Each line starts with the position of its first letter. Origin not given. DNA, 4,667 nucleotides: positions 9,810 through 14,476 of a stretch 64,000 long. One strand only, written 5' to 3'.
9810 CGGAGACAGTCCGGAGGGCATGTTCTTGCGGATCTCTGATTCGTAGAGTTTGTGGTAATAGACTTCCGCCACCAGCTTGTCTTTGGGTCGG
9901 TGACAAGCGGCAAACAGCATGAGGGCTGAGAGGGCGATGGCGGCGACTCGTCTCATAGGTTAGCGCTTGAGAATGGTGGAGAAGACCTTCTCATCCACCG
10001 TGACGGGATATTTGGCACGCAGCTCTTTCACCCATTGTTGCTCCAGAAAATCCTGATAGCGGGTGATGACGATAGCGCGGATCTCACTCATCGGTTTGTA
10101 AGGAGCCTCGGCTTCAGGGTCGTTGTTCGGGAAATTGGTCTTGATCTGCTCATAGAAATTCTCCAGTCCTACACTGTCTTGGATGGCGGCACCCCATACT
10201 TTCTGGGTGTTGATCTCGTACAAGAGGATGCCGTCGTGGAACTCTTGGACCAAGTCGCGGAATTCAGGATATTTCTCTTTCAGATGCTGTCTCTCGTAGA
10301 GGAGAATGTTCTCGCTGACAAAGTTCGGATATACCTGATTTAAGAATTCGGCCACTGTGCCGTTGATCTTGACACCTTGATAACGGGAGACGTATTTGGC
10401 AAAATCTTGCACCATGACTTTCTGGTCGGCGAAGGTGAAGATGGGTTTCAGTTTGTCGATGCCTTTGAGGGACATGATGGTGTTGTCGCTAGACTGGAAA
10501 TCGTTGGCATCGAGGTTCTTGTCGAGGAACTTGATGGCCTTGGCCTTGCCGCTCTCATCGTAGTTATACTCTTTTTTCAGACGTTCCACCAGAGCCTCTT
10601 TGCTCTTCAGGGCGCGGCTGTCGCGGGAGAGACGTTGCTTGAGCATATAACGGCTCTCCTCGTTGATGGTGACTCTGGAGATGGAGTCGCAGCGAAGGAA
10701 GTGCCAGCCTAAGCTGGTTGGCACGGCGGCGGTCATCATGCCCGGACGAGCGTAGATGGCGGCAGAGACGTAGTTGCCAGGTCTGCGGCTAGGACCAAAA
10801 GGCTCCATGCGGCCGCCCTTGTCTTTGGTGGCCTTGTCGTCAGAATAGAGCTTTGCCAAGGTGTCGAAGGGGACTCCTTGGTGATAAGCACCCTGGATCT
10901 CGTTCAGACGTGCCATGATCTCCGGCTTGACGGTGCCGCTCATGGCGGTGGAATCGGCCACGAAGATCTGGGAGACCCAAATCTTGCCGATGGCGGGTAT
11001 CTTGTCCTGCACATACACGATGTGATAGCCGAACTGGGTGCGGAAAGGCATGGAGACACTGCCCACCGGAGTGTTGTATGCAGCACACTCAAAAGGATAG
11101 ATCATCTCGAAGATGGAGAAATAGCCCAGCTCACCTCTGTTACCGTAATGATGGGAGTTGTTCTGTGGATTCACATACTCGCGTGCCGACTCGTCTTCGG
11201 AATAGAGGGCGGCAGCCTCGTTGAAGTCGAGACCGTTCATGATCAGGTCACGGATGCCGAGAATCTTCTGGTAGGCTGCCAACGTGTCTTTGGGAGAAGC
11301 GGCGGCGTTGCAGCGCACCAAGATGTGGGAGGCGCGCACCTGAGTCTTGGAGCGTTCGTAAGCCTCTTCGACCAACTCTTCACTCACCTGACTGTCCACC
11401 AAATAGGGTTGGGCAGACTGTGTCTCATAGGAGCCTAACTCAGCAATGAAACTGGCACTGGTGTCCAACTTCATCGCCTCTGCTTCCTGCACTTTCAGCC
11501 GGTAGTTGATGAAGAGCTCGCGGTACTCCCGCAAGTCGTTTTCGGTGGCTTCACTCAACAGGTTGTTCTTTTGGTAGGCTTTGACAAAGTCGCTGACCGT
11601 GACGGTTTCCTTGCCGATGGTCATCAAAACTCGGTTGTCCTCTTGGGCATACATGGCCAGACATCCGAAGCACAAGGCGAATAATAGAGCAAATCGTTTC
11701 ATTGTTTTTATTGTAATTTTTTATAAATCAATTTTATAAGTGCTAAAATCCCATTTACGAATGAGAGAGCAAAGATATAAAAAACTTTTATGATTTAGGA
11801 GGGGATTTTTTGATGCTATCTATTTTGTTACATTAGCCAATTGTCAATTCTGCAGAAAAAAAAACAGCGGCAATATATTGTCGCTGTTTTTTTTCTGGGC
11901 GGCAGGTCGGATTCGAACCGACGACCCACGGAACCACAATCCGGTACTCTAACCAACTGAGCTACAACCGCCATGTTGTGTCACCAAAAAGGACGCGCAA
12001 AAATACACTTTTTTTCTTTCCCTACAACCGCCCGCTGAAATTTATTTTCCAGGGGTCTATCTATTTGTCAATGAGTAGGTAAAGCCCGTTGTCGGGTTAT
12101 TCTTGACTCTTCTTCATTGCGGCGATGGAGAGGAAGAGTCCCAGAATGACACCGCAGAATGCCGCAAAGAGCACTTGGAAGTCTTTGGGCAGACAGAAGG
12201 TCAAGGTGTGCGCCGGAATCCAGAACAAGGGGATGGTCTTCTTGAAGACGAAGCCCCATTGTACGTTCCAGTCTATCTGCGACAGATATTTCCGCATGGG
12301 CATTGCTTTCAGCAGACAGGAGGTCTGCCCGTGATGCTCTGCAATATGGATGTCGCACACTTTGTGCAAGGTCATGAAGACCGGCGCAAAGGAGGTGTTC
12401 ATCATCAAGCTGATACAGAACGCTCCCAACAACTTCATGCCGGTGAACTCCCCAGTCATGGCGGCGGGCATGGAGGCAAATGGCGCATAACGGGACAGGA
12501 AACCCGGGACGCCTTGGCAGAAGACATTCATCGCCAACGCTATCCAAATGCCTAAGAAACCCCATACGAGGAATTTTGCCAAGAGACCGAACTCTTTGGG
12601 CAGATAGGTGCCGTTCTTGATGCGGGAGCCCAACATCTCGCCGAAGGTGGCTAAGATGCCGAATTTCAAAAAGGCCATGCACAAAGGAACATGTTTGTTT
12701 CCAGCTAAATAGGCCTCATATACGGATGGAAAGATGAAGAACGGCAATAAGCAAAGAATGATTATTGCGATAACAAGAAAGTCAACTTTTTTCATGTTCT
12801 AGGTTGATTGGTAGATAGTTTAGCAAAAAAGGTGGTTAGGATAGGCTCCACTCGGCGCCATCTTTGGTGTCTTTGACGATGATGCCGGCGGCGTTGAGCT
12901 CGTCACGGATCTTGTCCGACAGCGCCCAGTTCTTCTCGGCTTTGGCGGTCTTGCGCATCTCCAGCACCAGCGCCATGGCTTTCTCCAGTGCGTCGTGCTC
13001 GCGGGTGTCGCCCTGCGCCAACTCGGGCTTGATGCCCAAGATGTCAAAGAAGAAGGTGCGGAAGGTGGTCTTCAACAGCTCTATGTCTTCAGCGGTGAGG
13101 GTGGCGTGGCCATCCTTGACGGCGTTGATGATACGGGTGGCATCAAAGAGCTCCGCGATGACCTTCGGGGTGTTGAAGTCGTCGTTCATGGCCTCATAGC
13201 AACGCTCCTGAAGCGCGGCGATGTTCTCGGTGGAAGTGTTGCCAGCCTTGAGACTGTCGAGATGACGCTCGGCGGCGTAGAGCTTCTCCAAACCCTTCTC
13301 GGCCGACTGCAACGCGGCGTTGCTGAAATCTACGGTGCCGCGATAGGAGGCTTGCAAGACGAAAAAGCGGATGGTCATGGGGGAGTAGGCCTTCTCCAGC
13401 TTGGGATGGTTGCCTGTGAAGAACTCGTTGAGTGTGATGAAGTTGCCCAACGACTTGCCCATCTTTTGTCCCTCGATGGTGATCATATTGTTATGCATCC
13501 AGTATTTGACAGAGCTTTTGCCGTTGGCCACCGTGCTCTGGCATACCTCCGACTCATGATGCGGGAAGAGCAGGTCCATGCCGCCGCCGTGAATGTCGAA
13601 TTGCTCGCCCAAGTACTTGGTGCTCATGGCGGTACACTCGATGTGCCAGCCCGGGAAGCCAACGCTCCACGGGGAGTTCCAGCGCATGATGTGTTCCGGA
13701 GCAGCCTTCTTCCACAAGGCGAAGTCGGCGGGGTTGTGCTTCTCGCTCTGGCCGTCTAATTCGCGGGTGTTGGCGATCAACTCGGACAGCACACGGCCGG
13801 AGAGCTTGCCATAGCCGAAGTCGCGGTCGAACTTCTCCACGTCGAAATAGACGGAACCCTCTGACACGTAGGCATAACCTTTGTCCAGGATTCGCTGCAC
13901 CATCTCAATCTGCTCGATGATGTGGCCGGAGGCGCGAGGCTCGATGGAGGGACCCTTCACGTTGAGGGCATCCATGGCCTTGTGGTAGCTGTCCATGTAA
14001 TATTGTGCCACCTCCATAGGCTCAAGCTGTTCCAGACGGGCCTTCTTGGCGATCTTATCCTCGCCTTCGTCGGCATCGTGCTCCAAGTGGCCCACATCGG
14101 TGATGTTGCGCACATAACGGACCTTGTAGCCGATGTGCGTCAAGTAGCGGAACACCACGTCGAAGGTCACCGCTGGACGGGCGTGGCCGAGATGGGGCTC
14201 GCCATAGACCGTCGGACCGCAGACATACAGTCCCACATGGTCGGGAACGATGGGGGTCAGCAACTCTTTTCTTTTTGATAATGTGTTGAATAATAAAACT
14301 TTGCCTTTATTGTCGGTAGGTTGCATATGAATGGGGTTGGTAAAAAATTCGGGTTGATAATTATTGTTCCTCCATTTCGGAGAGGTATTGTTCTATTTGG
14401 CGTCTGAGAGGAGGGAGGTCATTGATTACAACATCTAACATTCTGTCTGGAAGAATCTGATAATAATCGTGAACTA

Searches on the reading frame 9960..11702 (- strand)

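Call 36: search_protein_families(library=pfam, proteins=[window:9960-11702:-], max_evalue=0.00001)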
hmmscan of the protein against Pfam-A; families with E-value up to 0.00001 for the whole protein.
window:9960-11702:- (580 aa): 3 families
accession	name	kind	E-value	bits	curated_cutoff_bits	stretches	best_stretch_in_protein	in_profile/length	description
PF13616.12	Rotamase_3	-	6.3e-26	91.7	22.5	2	117-234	11-115/116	PPIC-type PPIASE domain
PF00639.27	Rotamase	-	3.2e-25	89.4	21.7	2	126-233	1-97/97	PPIC-type PPIASE domain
PF13145.12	Rotamase_2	-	1.6e-06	29.4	27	0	188-237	76-111/121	PPIC-type PPIASE domain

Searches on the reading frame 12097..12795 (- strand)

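Call 36: search_protein_families(library=pfam, proteins=[window:12097-12795:-], max_evalue=0.00001)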
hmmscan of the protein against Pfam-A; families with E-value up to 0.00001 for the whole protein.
window:12097-12795:- (232 aa): 0 families

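Call 83: search_protein_families(library=pfam, proteins=[window:12097-12795:-], max_evalue=0.01)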
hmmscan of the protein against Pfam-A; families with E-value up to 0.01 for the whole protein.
window:12097-12795:- (232 aa): 1 family
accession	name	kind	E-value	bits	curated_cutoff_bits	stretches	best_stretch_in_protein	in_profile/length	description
PF04117.17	Mpv17_PMP22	-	0.00039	20.8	27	1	190-223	28-62/62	Mpv17 / PMP22 family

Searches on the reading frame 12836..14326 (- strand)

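Call 36: search_protein_families(library=pfam, proteins=[window:12836-14326:-], max_evalue=0.00001)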
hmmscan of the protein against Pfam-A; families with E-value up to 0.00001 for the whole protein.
window:12836-14326:- (496 aa): 5 families
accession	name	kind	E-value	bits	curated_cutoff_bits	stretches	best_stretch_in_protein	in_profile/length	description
PF01406.26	tRNA-synt_1e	-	9.9e-108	360.5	27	1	25-343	4-300/301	tRNA synthetases class I (C) catalytic domain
PF09190.17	DALR_2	-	7.7e-13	49.2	22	1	377-432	3-55/57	DALR domain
PF09334.17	tRNA-synt_1g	-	1e-08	34.8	20.1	0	40-164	10-125/391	tRNA synthetases class I (M)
PF00133.28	tRNA-synt_1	-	2.9e-07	30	22.7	0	243-333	329-412/414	tRNA synthetases class I (I, L, M and V)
PF23493.1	CysS_C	-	2.3e-06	28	23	1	447-493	4-50/51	Cysteinyl-tRNA ligase anticodon binding domain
